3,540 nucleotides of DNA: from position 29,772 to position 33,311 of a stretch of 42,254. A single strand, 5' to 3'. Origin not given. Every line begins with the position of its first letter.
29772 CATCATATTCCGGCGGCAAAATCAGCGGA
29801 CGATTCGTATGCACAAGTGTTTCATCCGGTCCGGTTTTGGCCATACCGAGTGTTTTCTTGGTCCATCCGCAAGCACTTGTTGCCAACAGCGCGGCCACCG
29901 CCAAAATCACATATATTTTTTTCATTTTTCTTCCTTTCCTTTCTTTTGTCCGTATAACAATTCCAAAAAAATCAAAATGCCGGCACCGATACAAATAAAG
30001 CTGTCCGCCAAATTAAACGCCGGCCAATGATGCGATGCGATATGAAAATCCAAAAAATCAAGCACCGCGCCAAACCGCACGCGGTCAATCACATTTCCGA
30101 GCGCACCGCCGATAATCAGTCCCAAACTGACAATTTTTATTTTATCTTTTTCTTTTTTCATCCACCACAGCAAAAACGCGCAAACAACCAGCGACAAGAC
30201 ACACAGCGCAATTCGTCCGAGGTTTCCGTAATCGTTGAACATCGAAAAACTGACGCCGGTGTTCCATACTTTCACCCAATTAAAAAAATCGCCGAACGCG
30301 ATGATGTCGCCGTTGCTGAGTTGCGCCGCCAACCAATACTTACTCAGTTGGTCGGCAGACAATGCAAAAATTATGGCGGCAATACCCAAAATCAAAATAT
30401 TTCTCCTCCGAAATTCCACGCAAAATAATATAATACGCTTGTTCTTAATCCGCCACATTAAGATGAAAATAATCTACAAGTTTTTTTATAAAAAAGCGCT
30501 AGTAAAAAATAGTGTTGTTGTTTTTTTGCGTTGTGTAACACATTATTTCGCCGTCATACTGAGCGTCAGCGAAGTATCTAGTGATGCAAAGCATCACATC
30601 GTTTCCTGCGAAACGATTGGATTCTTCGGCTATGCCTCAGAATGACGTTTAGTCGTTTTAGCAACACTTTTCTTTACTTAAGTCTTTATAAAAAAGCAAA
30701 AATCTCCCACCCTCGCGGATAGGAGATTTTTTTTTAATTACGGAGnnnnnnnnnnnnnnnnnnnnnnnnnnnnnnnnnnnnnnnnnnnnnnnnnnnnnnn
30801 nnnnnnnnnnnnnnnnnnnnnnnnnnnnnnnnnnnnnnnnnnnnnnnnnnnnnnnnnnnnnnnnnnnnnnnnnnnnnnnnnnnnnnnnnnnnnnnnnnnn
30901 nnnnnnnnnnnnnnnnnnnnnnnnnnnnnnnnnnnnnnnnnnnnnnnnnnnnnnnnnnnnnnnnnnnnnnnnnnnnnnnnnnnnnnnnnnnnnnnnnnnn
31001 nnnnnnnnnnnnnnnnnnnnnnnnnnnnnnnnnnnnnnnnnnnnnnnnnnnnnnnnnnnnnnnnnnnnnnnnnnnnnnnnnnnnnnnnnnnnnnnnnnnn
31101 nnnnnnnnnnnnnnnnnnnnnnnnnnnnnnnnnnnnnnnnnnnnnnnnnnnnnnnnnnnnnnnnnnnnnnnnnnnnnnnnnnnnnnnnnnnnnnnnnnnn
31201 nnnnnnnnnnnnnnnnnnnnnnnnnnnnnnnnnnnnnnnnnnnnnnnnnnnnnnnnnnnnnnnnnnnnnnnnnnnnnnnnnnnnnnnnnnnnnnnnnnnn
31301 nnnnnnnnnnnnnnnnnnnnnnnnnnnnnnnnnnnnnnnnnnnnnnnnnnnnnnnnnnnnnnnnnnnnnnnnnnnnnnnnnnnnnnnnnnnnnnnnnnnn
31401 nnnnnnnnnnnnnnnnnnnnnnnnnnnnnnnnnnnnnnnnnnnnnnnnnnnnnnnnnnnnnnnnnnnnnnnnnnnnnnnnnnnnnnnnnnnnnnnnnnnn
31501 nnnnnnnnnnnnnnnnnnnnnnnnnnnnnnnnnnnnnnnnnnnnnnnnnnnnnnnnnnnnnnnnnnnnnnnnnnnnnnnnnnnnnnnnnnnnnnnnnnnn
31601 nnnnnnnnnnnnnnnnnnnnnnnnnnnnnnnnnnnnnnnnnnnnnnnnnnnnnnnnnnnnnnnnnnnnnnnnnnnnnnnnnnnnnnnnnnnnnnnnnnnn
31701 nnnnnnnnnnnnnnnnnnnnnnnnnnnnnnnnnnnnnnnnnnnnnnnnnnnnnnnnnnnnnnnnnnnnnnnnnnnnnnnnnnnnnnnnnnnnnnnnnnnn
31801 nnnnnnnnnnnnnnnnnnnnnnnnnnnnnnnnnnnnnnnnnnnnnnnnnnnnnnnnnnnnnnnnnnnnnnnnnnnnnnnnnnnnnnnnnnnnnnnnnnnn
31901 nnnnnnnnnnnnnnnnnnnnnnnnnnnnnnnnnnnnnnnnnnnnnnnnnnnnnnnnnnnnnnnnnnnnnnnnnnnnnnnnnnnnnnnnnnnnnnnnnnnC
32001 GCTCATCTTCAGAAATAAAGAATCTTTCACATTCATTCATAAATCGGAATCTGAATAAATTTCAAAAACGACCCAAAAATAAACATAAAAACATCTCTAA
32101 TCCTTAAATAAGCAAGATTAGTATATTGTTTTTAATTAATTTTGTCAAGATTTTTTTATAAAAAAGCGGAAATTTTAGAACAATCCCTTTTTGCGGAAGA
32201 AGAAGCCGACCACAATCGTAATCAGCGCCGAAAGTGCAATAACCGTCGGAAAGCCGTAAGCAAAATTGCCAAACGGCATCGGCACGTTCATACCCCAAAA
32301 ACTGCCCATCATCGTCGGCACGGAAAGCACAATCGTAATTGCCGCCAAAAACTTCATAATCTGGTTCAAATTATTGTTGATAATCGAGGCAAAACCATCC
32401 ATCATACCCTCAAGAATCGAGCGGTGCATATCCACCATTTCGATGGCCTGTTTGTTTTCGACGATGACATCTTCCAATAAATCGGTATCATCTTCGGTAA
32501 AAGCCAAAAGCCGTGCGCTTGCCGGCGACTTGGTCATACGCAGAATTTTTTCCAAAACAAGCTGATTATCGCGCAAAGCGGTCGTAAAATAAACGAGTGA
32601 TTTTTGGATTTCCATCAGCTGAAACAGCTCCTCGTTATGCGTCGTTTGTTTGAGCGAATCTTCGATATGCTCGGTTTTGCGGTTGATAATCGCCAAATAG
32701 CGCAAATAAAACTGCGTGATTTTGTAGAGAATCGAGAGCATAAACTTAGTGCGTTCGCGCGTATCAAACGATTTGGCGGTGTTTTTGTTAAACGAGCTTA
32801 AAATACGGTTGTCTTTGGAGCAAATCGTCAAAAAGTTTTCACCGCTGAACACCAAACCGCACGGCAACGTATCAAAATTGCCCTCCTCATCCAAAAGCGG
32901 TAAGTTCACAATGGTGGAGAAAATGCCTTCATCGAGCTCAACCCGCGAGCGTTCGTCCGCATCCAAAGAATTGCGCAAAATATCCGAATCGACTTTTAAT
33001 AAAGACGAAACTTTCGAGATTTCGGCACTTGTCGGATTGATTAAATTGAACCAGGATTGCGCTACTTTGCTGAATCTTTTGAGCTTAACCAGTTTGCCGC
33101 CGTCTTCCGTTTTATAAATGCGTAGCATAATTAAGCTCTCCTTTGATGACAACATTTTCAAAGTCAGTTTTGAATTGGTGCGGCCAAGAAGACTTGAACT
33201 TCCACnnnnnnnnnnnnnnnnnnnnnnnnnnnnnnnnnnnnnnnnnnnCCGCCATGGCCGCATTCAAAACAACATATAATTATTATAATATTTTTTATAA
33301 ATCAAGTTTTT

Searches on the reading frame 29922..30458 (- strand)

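Call 89: search_protein_families(library=pfam, proteins=[window:29922-30458:-], max_evalue=0.001)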
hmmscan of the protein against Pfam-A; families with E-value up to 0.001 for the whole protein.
window:29922-30458:- (178 aa): 1 family
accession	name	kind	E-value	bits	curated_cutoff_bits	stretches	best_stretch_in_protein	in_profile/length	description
PF01252.23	Peptidase_A8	-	2.4e-38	132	25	1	29-165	2-139/142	Signal peptidase (SPase) II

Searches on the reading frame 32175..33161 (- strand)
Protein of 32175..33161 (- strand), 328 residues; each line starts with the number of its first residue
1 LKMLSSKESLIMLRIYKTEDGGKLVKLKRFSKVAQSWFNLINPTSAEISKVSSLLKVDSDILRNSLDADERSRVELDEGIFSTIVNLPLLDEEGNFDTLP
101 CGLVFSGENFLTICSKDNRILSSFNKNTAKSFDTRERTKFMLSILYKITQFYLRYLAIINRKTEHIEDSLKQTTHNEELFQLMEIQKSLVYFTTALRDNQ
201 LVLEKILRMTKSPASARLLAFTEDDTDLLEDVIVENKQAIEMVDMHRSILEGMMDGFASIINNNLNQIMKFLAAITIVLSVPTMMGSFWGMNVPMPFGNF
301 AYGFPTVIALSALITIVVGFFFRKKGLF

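Call 89: search_protein_families(library=pfam, proteins=[window:32175-33161:-], max_evalue=0.001)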
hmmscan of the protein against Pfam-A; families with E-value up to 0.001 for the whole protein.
window:32175-33161:- (328 aa): 1 family
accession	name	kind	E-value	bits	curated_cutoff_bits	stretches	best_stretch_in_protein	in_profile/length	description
PF01544.23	CorA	-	2.9e-52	178.2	27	1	36-324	5-292/292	CorA-like Mg2+ transporter protein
